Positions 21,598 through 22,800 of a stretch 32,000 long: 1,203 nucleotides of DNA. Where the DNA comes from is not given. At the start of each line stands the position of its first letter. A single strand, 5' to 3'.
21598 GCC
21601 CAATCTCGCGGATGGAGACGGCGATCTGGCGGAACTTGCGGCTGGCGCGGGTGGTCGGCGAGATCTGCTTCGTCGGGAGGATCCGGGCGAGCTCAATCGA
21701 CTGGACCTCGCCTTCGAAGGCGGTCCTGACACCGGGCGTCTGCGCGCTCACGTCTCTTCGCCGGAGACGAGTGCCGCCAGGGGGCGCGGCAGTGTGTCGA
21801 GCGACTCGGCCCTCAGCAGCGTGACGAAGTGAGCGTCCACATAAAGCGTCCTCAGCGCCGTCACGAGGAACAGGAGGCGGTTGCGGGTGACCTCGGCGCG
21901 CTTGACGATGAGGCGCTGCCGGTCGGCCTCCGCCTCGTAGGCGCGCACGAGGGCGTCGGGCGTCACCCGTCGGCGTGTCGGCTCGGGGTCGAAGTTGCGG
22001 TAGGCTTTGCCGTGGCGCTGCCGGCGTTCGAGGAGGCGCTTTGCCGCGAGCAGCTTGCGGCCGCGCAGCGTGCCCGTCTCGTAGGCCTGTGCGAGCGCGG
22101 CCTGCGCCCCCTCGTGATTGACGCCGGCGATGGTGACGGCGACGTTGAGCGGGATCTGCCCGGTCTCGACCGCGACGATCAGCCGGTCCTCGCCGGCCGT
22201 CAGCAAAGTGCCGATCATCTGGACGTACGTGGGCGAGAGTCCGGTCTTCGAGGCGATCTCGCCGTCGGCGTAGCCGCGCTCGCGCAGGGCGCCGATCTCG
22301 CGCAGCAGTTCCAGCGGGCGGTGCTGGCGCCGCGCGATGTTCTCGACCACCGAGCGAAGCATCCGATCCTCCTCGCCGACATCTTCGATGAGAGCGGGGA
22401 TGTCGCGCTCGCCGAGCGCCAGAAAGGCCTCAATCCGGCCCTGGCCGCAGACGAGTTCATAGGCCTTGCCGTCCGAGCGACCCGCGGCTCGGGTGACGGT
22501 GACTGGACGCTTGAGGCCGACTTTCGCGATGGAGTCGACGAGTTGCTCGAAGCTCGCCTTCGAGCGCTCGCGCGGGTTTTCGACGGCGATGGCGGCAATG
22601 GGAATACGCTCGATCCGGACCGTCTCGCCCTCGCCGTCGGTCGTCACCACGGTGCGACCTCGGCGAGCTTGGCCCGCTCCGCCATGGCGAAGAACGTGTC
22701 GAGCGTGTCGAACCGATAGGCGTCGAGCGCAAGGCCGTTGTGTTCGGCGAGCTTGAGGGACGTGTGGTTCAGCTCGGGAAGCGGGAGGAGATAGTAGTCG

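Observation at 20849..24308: Inverted, translationally coupled operon: large serine recombinase plus two ParB/RepB-like paralogues inside the prophage late region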

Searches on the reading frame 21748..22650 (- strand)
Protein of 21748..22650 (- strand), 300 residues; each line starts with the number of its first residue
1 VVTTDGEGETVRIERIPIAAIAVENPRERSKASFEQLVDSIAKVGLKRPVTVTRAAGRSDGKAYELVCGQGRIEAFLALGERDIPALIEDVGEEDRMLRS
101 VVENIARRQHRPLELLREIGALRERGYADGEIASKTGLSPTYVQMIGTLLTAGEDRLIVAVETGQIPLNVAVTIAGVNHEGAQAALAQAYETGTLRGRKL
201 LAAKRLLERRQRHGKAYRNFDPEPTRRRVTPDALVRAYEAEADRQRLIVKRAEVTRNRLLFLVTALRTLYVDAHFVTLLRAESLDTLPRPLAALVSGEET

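Call 5: search_protein_families(library=pfam, proteins=[window:21748-22650:-], max_evalue=0.01)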
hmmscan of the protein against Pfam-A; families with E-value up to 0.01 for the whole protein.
window:21748-22650:- (300 aa): 2 families
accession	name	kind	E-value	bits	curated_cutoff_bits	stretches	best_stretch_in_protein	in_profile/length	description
PF07506.17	RepB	-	8.5e-19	68.7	30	1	106-272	1-177/185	RepB plasmid partitioning protein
PF02195.25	ParB_N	-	1.3e-09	38.4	26.3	1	13-105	3-94/95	ParB N-terminal domain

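Call 6: search_protein_families(library=ncbifam, proteins=[window:21748-22650:-], max_evalue=0.01)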
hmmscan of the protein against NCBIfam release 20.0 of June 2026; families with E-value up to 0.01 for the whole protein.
window:21748-22650:- (300 aa): 7 families
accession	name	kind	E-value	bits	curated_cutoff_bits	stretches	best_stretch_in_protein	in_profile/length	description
TIGR00180.1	parB_part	domain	8.8e-16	58.2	58.45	1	24-178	18-173/186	ParB/RepB/Spo0J family partition protein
NF010406.0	PRK13832.1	subfamily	8.7e-13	47.6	640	1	29-171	24-163/578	plasmid partitioning protein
TIGR03734.1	PRTRC_parB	hypoth_equivalog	4.8e-12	45.2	278.6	1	24-188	6-171/555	PRTRC system ParB family protein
TIGR04285.1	nucleoid_noc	exception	7.6e-11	41.8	315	1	13-114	2-101/255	nucleoid occlusion protein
TIGR03454.1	partition_RepB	equivalog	2.7e-07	30.3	201.5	1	28-135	82-186/325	plasmid partitioning protein RepB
NF010440.0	PRK13866.1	equivalog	0.0025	17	522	1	32-109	88-162/336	plasmid partitioning protein RepB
NF053625.1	SerKinSerKArch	equivalog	0.0085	15.3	380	0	27-105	28-104/244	ADP-dependent L-serine kinase SerK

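Call 10: search_protein_families(library=padloc, proteins=[window:21748-22650:-], max_evalue=0.01)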
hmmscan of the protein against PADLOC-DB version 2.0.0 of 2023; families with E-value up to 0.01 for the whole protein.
window:21748-22650:- (300 aa): 1 family
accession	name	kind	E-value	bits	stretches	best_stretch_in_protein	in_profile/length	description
PDLC03229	MTase_II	-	0.003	14.4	1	12-106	9-103/436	Type II methyltransferase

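Call 57: search_solved_structures(query=window:21748-22650:-, max_evalue=0.01, show_alignments=2)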
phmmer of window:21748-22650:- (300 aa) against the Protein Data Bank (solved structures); distinct sequences matched with E-value up to 0.01: 12.
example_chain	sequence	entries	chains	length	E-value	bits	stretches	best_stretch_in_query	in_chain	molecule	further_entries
1vz0_A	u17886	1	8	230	1.1e-14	57.8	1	13-194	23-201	Chromosome-partitioning protein Spo0J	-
4umk_A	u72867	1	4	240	2e-07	34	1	29-154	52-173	PROBABLE CHROMOSOME-PARTITIONING PROTEIN PARB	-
8qa8_A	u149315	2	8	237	2.4e-07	33.8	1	24-167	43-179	Transcriptional repressor protein KorB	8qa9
7bnk_A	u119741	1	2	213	7.9e-07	32.1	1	15-117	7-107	ParB family protein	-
7bnr_A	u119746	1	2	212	1.3e-06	31.5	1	16-117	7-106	ParB family protein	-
7o0n_A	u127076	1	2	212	2.1e-06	30.7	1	15-117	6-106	ParB family protein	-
6sdk_A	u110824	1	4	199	9.4e-06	28.6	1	26-196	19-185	Stage 0 sporulation protein J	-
7nfu_A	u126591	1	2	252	2.7e-05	27.1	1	10-118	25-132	Nucleoid occlusion protein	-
7ng0_A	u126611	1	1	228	4.6e-05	26.3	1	14-118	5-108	Nucleoid occlusion protein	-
1r71_A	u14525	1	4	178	5.8e-05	26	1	80-167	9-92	Transcriptional repressor protein korB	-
7ol9_A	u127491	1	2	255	0.00051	22.9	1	13-118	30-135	Nucleoid occlusion protein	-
6t1f_A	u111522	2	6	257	0.0018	21.1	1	24-189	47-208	Chromosome-partitioning protein ParB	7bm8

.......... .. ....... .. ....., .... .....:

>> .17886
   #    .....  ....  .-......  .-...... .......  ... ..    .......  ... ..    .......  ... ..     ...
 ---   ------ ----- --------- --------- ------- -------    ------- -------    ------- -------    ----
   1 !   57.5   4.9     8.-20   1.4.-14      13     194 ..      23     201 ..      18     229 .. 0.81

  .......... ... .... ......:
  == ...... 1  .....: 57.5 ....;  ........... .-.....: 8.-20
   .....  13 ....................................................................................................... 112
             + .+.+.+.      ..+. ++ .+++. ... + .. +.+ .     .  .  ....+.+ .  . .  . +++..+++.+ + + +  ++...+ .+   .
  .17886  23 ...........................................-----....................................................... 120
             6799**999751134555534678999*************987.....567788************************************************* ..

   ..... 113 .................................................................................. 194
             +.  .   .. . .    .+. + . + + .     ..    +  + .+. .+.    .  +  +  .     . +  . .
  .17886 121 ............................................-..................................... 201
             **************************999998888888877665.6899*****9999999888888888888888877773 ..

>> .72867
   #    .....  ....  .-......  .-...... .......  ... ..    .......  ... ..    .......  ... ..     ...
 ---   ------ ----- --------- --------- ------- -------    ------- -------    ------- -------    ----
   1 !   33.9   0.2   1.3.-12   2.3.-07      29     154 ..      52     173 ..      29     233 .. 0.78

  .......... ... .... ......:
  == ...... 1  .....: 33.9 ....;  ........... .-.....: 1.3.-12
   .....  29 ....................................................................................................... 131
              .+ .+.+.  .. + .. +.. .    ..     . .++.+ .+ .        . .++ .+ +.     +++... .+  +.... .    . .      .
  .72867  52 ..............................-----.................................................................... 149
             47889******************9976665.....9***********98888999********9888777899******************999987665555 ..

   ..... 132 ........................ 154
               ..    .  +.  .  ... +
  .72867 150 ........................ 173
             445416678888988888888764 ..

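Call 107: search_protein_families(library=phrogs, proteins=[window:21748-22650:-], max_evalue=0.001)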
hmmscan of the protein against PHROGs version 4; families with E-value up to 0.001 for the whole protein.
window:21748-22650:- (300 aa): 16 families
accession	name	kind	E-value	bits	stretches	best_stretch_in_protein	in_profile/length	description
phrog_3951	-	unknown function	1.7e-30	107.5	1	8-260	13-244/301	-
phrog_3264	-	DNA, RNA and nucleotide metabolism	1.8e-18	68.3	1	12-145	48-180/337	ParB-like partition protein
phrog_4715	-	DNA, RNA and nucleotide metabolism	2e-15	57.2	1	12-252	146-392/630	ParB-like partition protein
phrog_1033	-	DNA, RNA and nucleotide metabolism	6.7e-15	56.7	1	25-194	48-219/334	ParB-like partition protein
phrog_6218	-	DNA, RNA and nucleotide metabolism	6.2e-13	49.7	1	24-210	18-198/506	ParB-like partition protein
phrog_498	-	other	2.1e-07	30.8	1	10-94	32-113/633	DNA methyltransferase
phrog_620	-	DNA, RNA and nucleotide metabolism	9.6e-07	30.1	1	12-94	8-85/217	ParB-like partition protein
phrog_17439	-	unknown function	1.4e-06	28.9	1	30-110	36-113/240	-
phrog_940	-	DNA, RNA and nucleotide metabolism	2.5e-06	28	1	17-103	10-91/388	nuclease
phrog_26387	-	DNA, RNA and nucleotide metabolism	1.3e-05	25.8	1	11-96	8-94/252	ParB-like partition nuclease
phrog_15396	-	DNA, RNA and nucleotide metabolism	1.8e-05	25.7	1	12-125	3-113/258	ParB-like partition nuclease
phrog_18726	-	unknown function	7.1e-05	22.7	0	24-180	16-203/572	-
phrog_723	-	DNA, RNA and nucleotide metabolism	7.4e-05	23.6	1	11-108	11-106/223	ParB-like partition protein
phrog_12047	-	DNA, RNA and nucleotide metabolism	0.00026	21.7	1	28-109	15-89/301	ParB-like partition nuclease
phrog_21315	-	unknown function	0.00027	21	1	13-109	15-99/415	-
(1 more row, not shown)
